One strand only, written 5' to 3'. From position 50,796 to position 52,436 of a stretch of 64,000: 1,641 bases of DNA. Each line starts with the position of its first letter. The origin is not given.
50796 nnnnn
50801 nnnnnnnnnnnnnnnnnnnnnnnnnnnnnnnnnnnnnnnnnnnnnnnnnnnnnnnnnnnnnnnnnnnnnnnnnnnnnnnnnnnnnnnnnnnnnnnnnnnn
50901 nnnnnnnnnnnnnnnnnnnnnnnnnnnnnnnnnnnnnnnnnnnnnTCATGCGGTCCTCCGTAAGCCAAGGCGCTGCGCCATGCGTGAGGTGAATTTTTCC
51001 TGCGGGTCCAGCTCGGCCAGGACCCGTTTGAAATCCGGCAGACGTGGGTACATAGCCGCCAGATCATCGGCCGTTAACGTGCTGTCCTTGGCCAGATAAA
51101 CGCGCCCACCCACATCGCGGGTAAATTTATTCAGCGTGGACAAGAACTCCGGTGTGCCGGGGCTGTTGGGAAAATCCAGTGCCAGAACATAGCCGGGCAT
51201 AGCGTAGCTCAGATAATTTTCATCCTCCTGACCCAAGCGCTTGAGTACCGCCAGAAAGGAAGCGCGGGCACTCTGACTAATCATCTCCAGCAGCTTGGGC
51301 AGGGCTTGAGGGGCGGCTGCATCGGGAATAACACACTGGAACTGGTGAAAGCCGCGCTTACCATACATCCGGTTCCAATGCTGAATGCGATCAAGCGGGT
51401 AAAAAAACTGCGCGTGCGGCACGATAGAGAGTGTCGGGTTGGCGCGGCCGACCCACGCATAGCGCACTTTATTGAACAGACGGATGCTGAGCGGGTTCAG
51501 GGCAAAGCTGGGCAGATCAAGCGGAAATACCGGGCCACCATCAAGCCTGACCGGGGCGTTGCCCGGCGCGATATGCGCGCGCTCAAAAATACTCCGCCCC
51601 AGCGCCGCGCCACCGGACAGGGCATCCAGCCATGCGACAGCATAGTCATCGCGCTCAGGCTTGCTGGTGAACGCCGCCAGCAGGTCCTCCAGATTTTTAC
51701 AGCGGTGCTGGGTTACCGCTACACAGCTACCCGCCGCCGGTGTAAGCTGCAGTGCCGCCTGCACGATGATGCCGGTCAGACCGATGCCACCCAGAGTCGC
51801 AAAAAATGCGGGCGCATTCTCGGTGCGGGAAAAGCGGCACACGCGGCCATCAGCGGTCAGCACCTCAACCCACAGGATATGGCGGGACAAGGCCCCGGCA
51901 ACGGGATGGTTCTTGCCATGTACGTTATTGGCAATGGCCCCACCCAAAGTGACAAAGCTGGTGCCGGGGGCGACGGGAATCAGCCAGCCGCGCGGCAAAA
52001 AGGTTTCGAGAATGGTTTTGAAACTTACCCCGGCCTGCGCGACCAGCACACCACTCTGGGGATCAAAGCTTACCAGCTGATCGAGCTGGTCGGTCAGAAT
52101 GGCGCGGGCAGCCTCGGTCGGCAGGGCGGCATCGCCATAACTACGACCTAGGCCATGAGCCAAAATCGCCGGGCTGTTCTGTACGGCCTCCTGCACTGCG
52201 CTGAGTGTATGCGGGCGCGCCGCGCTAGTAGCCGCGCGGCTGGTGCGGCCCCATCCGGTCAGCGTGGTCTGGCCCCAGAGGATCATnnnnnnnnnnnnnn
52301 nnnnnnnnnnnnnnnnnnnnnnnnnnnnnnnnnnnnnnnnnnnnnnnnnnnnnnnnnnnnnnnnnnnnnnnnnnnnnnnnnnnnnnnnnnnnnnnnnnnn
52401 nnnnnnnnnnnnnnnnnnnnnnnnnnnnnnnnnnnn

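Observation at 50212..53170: Complete decaprenyl-phospho-arabinose-type biosynthesis operon (UbiA-PRTase / DprE1 / DprE2) in a flagellated alphaproteobacterium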

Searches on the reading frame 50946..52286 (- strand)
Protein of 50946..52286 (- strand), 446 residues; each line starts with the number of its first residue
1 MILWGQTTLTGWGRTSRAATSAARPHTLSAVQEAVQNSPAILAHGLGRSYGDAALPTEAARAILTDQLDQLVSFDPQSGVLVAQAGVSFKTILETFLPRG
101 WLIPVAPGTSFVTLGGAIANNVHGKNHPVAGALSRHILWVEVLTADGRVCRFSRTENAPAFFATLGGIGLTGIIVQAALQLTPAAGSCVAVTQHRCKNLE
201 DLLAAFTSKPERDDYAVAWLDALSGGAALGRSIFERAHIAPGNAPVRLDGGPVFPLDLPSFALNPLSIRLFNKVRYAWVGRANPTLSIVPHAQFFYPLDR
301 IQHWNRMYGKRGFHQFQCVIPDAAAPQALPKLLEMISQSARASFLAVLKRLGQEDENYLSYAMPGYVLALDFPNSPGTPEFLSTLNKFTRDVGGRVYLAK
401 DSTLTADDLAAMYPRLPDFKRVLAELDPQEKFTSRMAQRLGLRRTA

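Call 6: search_protein_families(library=pfam, proteins=[window:50946-52286:-])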
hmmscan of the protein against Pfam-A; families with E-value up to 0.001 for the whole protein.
window:50946-52286:- (446 aa): 2 families
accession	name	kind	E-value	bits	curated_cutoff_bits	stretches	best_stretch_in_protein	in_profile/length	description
PF01565.28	FAD_binding_4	-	1.8e-19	70.3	26.4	1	29-152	15-138/139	FAD binding domain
PF04030.19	ALO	-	3.3e-09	37.3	23.1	1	319-439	131-257/258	D-arabinono-1,4-lactone oxidase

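Call 7: search_protein_families(library=ncbifam, proteins=[window:50946-52286:-], max_evalue=0.01)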
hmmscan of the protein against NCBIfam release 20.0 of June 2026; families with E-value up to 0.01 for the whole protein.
window:50946-52286:- (446 aa): 9 families
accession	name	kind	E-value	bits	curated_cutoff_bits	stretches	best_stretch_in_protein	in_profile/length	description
NF053785.1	DcplphribOxDprE1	equivalog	1.7e-116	390.1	500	1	7-442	3-449/449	decaprenylphosphoryl-beta-D-ribose oxidase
TIGR01679.1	bact_FAD_ox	subfamily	7e-20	71.3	292.25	2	23-184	16-175/419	FAD-linked oxidoreductase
TIGR01678.1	FAD_lactone_ox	subfamily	6.8e-16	58.2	396.8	1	32-216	32-210/438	sugar 1,4-lactone oxidase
TIGR01677.1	pln_FAD_oxido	subfamily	1.3e-11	43.7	383.1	1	60-220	83-248/560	FAD-dependent oxidoreductase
TIGR00387.1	glcD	equivalog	1.6e-10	40.4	567.9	1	40-184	23-173/413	glycolate oxidase subunit GlcD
NF008439.0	PRK11282.1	equivalog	4.3e-08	32.4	284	1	29-190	13-179/358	glycolate oxidase subunit GlcE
NF008408.0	PRK11230.1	equivalog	7.6e-05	21.4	897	1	38-185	79-231/499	glycolate oxidase subunit GlcD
NF041227.1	BagG_FevA2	exception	0.0025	16.5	850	1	64-184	92-210/455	bagremycin/ferroverdin biosynthesis FAD-dependent oxygenase BagG/FevA2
NF041226.1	BagK_FevA1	equivalog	0.0026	16.2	800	1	57-184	81-206/453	bagremycin/ferroverdin biosynthesis FAD-dependent oxygenase BagK/FevA1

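Call 10: find_encoding_contigs(protein=window:50946-52286:-, flank=10000, max_places=6)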
Protein window:50946-52286:- (446 aa): 6 contigs read that carry it; 1 place shown.
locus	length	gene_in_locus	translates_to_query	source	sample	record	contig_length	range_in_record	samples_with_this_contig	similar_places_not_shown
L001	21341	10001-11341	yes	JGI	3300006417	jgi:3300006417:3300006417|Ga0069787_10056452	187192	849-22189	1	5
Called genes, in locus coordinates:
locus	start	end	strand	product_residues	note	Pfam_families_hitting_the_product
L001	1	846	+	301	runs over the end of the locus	PF01430:HSP33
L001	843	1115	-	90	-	-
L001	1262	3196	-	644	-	PF00672:HAMP, PF00015:MCPsignal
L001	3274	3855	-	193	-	PF00440:TetR_N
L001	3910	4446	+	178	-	PF00583:Acetyltransf_1, PF13673:Acetyltransf_10, PF13508:Acetyltransf_7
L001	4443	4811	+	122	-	PF11969:DcpS_C, PF01230:HIT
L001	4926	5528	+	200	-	-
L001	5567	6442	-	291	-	PF14338:Mrr_N, PF04471:Mrr_cat, PF22722:NA-iREase1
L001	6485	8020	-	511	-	PF13541:ChlI, PF00158:Sigma54_activat (faint), PF00493:MCM (faint), PF01078:Mg_chelatase, PF07728:AAA_5, PF13335:Mg_chelatase_C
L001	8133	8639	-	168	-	PF20617:DUF6803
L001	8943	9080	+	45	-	-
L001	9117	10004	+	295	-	PF01040:UbiA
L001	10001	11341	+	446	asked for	PF01565:FAD_binding_4, PF04030:ALO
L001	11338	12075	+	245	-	PF00106:adh_short, PF08659:KR (weak), PF13561:adh_short_C2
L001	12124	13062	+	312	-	PF13191:AAA_16 (faint), PF20703:nSTAND1 (faint), PF23569:NBD_SMAX1 (faint), PF00004:AAA (weak), PF17871:AAA_lid_9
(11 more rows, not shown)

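Call 11: find_homologous_proteins(query=window:50946-52286:-, max_evalue=1e-10)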
Query window:50946-52286:- (446 aa): 7468 proteins with E <= 1e-10 among 8000 candidates; the best 120 are listed.
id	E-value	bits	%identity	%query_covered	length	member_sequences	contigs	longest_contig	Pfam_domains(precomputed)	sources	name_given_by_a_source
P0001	0.0e+0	1009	100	100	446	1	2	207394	PF04030.20,PF01565.29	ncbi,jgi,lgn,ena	-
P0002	3.1e-207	707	71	98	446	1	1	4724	PF04030.20,PF01565.29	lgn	-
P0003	8.0e-199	679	70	98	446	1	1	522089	PF04030.20,PF01565.29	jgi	jgi:decaprenylphospho-beta-D-ribofuranose 2-oxidase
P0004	1.6e-175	602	62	100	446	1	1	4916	PF01565.29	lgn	-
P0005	1.4e-168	580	60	99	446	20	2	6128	PF01565.29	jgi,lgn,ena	-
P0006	1.1e-166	573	58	99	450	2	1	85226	PF01565.29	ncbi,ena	-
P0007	1.4e-165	570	57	100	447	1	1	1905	PF01565.29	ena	-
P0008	4.0e-165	568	57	99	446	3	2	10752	PF01565.29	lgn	-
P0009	4.5e-164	565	57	100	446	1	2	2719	PF01565.29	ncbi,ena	-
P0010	3.6e-163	562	56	99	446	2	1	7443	PF01565.29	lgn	-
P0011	6.8e-161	554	56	99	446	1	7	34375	PF01565.29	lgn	-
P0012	3.1e-160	552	57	99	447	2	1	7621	PF04030.20,PF01565.29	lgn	-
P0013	1.4e-154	533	56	98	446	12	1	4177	PF04030.20,PF01565.29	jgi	jgi:decaprenylphospho-beta-D-ribofuranose 2-oxidase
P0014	6.3e-152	525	56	98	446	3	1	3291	PF04030.20,PF01565.29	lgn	-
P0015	2.7e-151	523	56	98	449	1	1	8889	PF04030.20,PF01565.29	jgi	-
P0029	9.5e-132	458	47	99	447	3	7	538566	PF04030.20,PF01565.29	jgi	jgi:decaprenylphospho-beta-D-ribofuranose 2-oxidase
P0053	4.8e-126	439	48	99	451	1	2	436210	PF04030.20,PF01565.29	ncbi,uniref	ncbi:FAD-binding protein [Azospirillum sp. ST 5-10]|uniref:FAD-dependent oxidoreductase n=1 Tax=uncl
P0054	4.9e-126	439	47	99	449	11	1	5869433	PF04030.20,PF01565.29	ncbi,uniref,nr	ncbi:FAD-binding oxidoreductase [Skermanella pratensis]|uniref:FAD-binding oxidoreductase n=1 Tax=Sk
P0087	1.4e-124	435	47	98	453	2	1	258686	PF04030.20,PF01565.29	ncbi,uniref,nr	ncbi:FAD-binding oxidoreductase [Belnapia sp. T18]|uniref:FAD-binding oxidoreductase n=1 Tax=Belnapi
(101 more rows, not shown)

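Call 12: search_solved_structures(query=window:50946-52286:-, show_alignments=1)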
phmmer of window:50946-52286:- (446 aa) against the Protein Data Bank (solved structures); distinct sequences matched with E-value up to 0.001: 31.
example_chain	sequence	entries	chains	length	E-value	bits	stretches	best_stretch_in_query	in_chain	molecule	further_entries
21gq_A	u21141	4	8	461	1.3e-76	261.6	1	7-442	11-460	Decaprenylphosphoryl-beta-D-ribose oxidase | Oxidoreductase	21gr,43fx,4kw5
6hfv_A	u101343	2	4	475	1.4e-76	261.4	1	7-442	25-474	Decaprenylphosphoryl-beta-D-ribose oxidase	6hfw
5oep_A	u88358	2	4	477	1.4e-76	261.4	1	7-442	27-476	Decaprenylphosphoryl-beta-D-ribose oxidase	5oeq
4p8c_A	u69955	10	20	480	1.5e-76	261.4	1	7-442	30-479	Probable decaprenylphosphoryl-beta-D-ribose oxidase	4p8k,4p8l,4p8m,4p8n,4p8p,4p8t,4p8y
4fdn_A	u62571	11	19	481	1.5e-76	261.4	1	7-442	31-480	oxidoreductase DprE1 | Probable decaprenylphosphoryl-beta-D-ribose oxidase | decaprenylphosphoryl-beta-D-ribose oxidase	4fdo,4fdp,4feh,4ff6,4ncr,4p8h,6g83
5oel_A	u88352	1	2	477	6.6e-76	259.2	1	7-442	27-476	Decaprenylphosphoryl-beta-D-ribose oxidase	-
21gt_B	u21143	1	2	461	9.6e-76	258.7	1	7-442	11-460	Decaprenylphosphoryl-beta-D-ribose oxidase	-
4aut_A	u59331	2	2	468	3.3e-74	253.6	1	8-442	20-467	DECAPRENYL-PHOSPHORYL-BETA-D-RIBOFURANOSE-2-OXIDOREDUCTASE | DprE1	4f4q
4g3t_A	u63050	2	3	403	2.2e-66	227.8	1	50-442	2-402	oxidoreductase DprE1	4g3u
2vfr_A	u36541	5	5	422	4.3e-16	62.1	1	7-184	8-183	XYLITOL OXIDASE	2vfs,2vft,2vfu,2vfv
8ot8_A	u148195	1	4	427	1.3e-13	53.9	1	10-185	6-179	FAD-binding protein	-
6lpn_A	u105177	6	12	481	2.8e-07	33.1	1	12-207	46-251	D-2-hydroxyglutarate dehydrogenase, mitochondrial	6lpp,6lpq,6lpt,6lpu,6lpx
3rj8_A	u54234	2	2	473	1.1e-05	27.9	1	21-184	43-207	Carbohydrate oxidase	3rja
2exr_A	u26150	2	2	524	1.3e-05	27.6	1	111-185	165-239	Cytokinin dehydrogenase 7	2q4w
4o95_A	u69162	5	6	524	2.5e-05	26.6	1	92-184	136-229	Cytokinin dehydrogenase 4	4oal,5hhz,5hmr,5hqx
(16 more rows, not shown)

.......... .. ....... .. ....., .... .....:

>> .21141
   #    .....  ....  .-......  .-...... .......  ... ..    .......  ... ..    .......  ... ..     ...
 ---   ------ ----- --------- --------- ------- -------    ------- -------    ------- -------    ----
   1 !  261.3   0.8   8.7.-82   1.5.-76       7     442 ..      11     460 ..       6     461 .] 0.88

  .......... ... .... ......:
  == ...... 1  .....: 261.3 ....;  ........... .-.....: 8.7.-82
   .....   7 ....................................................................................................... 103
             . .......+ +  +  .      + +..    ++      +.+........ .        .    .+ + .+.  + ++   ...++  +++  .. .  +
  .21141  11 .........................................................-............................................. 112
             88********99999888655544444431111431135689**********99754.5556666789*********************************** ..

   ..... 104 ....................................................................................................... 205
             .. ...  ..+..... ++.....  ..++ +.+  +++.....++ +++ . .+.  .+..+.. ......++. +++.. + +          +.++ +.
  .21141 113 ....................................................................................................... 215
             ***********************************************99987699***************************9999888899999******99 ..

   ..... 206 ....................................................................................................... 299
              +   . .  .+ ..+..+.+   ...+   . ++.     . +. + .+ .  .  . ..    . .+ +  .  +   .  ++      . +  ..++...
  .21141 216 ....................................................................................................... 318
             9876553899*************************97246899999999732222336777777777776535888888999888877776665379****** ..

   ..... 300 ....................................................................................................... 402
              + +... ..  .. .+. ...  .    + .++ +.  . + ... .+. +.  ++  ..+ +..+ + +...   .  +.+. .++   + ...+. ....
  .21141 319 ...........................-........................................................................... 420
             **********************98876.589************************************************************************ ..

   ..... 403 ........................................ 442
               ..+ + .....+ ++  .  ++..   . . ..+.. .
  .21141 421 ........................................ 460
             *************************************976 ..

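Call 16: find_related_loci(query=window:50946-52286:-, collection=genome_contigs, flank=10000)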
Query window:50946-52286:- (446 aa) in genome_contigs; peptide patterns used: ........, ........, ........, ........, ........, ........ (x = any residue, [..] = any of these).
41 stretches matched a pattern; 18 encode a relative of the query (tblastn E <= 1e-3); 18 distinct loci.
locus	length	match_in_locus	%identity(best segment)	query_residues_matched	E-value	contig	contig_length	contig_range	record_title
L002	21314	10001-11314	41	9-442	1e-102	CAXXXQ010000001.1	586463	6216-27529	MAG: Thiomicrorhabdus sp. isolate 8e74d43a-cc4d-46bd-a310-9162a1113052 genome assembly, contig: contig_1, whole genome s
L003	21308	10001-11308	40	9-442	2e-97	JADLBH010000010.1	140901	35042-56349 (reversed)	MAG: Fimbriimonadaceae bacterium isolate SJ155 c_000000256276, whole genome shotgun sequence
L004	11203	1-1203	41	50-444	1e-93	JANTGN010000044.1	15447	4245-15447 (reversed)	MAG: Thiotrichales bacterium isolate bin10069 c_000000003807, whole genome shotgun sequence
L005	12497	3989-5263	40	12-440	2e-91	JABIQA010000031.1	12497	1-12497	MAG: Chromatiales bacterium isolate SI072_bin130 k141_533441, whole genome shotgun sequence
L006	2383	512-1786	39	12-440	5e-94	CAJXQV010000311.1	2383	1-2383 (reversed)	MAG TPA_asm: uncultured Chromatiales bacterium isolate SRR3933334_bin.10_MetaBAT_v2.12.1_MAG genome assembly, contig: NO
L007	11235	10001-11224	38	9-415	5e-89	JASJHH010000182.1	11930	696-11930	MAG: Legionella sp. isolate ArS5.bin.30 ArvSed_k141_862636, whole genome shotgun sequence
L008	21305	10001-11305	36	9-439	2e-78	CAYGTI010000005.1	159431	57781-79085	MAG TPA_asm: uncultured Caulobacterales bacterium isolate ERP117304_co2_171 genome assembly, contig: NODE_97_length_1594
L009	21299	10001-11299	36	8-440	1e-76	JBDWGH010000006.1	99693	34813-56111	MAG: Litorimonas sp. isolate CI.02.F.B4_417_81 CI_02_F_B4_417_81_000000000006, whole genome shotgun sequence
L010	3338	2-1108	40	49-421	2e-75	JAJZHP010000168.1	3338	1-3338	MAG: Proteobacteria bacterium isolate LL7.bin50 NODE_48343_length_3338_cov_3.996574, whole genome shotgun sequence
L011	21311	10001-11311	36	8-439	2e-74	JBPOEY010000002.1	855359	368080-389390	MAG: Litorimonas sp. isolate MAG_58 MAG_58_2, whole genome shotgun sequence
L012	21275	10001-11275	37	12-440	6e-74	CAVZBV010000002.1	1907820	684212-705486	MAG: uncultured Acidobacteriaceae bacterium isolate MFD03044.bin.1.45 genome assembly, contig: contig_12182, whole genom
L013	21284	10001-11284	35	9-440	3e-72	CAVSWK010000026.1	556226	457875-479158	MAG: uncultured Acidobacteriaceae bacterium isolate MFD09222.bin.1.179 genome assembly, contig: contig_51636, whole geno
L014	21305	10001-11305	36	9-440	7e-72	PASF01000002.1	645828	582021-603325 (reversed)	MAG: Gammaproteobacteria bacterium isolate SAT189 194959, whole genome shotgun sequence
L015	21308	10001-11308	35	10-443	6e-68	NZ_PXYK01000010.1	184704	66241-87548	Kumtagia ephedrae strain 6GN-30 ZB100009, whole genome shotgun sequence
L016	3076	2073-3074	39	12-345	9e-66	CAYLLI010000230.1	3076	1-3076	MAG TPA_asm: uncultured Chromatiaceae bacterium isolate SRP342821_co1_1 genome assembly, contig: NODE_32922_length_3076_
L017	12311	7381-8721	43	8-443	1e-102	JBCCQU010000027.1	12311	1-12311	MAG: Planctomycetota bacterium isolate P01_D01_bin.16 k141_494726_length_12311_cov_9.0000, whole genome shotgun sequence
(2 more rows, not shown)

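Call 17: list_cluster_members(proteins=[window:50946-52286:-, window:52283-53170:-, window:50212-50949:-, window:45514-47262:-, P0003, P0006])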
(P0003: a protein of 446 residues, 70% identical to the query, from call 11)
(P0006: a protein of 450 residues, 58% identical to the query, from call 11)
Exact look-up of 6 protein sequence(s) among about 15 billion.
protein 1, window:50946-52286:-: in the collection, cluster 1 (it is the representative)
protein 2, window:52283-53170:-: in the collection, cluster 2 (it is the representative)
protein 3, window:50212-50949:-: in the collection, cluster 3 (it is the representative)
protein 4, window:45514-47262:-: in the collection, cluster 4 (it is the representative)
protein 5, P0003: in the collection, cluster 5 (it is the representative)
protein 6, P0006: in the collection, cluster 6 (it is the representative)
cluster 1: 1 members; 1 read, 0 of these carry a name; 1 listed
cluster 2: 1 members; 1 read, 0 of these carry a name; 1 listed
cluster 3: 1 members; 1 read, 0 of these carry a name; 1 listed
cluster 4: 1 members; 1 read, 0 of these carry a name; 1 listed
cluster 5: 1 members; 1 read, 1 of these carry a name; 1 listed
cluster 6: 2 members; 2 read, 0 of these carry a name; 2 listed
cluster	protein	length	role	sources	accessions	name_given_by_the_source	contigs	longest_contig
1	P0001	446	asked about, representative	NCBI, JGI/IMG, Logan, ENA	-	-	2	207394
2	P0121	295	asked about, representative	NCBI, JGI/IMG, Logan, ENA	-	-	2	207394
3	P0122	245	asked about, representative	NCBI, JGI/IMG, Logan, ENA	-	-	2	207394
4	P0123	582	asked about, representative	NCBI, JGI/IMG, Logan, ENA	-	-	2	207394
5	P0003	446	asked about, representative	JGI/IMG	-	decaprenylphospho-beta-D-ribofuranose 2-oxidase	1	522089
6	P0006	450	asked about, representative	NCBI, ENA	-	-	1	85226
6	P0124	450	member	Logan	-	-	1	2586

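Call 31: find_encoding_contigs(protein=P0003, flank=10000, max_places=1)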
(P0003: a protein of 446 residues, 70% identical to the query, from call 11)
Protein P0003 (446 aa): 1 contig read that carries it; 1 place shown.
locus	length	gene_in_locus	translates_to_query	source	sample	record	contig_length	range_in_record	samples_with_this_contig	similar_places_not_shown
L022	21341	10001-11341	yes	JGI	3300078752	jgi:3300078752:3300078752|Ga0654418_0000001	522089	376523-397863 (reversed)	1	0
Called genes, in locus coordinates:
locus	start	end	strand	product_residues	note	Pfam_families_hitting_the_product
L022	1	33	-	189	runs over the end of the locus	PF00440:TetR_N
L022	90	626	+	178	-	PF00583:Acetyltransf_1, PF13673:Acetyltransf_10, PF13508:Acetyltransf_7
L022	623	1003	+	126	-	PF11969:DcpS_C, PF01230:HIT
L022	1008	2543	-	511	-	-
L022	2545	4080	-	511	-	PF13541:ChlI, PF00158:Sigma54_activat (faint), PF00493:MCM (faint), PF01078:Mg_chelatase, PF07728:AAA_5, PF13335:Mg_chelatase_C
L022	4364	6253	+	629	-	-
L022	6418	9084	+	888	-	PF10101:DUF2339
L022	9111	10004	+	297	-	PF01040:UbiA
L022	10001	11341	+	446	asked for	PF01565:FAD_binding_4, PF04030:ALO (weak)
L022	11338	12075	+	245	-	PF00106:adh_short, PF08659:KR (weak), PF13561:adh_short_C2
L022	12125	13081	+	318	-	PF13191:AAA_16 (weak), PF20703:nSTAND1 (weak), PF00004:AAA (weak), PF17871:AAA_lid_9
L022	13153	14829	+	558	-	PF08479:POTRA_2, PF03865:ShlB, PF01103:Omp85 (faint)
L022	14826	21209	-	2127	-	PF05860:TPS, PF12951:PATR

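Call 32: find_encoding_contigs(protein=P0006, flank=10000, max_places=1)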
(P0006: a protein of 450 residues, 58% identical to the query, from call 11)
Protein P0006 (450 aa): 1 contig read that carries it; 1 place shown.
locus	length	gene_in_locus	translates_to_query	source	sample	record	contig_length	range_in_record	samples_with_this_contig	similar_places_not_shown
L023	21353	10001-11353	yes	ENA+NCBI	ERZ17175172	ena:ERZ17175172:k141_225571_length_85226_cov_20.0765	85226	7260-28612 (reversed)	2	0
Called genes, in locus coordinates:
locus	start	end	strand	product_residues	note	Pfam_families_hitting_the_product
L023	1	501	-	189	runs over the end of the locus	PF00440:TetR_N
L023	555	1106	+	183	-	PF00583:Acetyltransf_1, PF13673:Acetyltransf_10, PF13508:Acetyltransf_7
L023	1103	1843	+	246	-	PF00977:His_biosynth, PF01207:Dus (faint)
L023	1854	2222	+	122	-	PF11969:DcpS_C, PF01230:HIT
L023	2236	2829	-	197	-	-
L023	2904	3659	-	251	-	-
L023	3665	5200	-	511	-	PF13541:ChlI, PF00158:Sigma54_activat (faint), PF00493:MCM (faint), PF01078:Mg_chelatase, PF07728:AAA_5, PF13335:Mg_chelatase_C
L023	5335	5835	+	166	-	-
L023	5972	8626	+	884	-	PF10101:DUF2339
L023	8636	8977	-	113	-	-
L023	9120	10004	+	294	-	PF01040:UbiA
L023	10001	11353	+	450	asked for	PF01565:FAD_binding_4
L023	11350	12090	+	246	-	PF00106:adh_short, PF08659:KR (weak), PF13561:adh_short_C2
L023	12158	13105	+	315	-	PF13191:AAA_16 (weak), PF20703:nSTAND1 (faint), PF00004:AAA (weak), PF17871:AAA_lid_9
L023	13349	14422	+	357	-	PF02812:ELFV_dehydrog_N, PF00208:ELFV_dehydrog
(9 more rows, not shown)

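Call 33: find_encoding_contigs(protein=P0054, flank=10000, max_places=1)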
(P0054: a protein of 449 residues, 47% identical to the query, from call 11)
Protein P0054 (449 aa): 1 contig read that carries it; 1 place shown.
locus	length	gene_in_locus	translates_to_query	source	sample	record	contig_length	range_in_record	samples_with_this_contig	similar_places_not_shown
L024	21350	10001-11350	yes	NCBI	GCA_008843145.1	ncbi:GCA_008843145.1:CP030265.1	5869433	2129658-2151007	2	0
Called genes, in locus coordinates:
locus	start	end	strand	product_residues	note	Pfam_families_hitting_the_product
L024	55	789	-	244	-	PF00239:Resolvase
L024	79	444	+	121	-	-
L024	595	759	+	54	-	-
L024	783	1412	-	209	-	-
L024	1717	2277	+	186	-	PF00239:Resolvase, PF13384:HTH_23 (faint)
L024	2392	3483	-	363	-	-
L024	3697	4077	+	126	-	-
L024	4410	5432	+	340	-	PF00589:Phage_integrase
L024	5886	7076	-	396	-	PF00733:Asn_synthase (weak), PF03054:tRNA_Me_trans, PF20259:tRNA_Me_trans_M, PF20258:tRNA_Me_trans_C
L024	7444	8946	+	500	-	PF12710:HAD (weak), PF01040:UbiA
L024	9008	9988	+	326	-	PF03706:LPG_synthase_TM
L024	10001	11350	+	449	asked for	PF01565:FAD_binding_4, PF04030:ALO (weak)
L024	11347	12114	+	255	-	PF00106:adh_short, PF13561:adh_short_C2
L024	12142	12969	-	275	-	PF02475:TRM5-TYW2_MTfase (faint), PF05050:Methyltransf_21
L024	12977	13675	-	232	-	PF04357:TamB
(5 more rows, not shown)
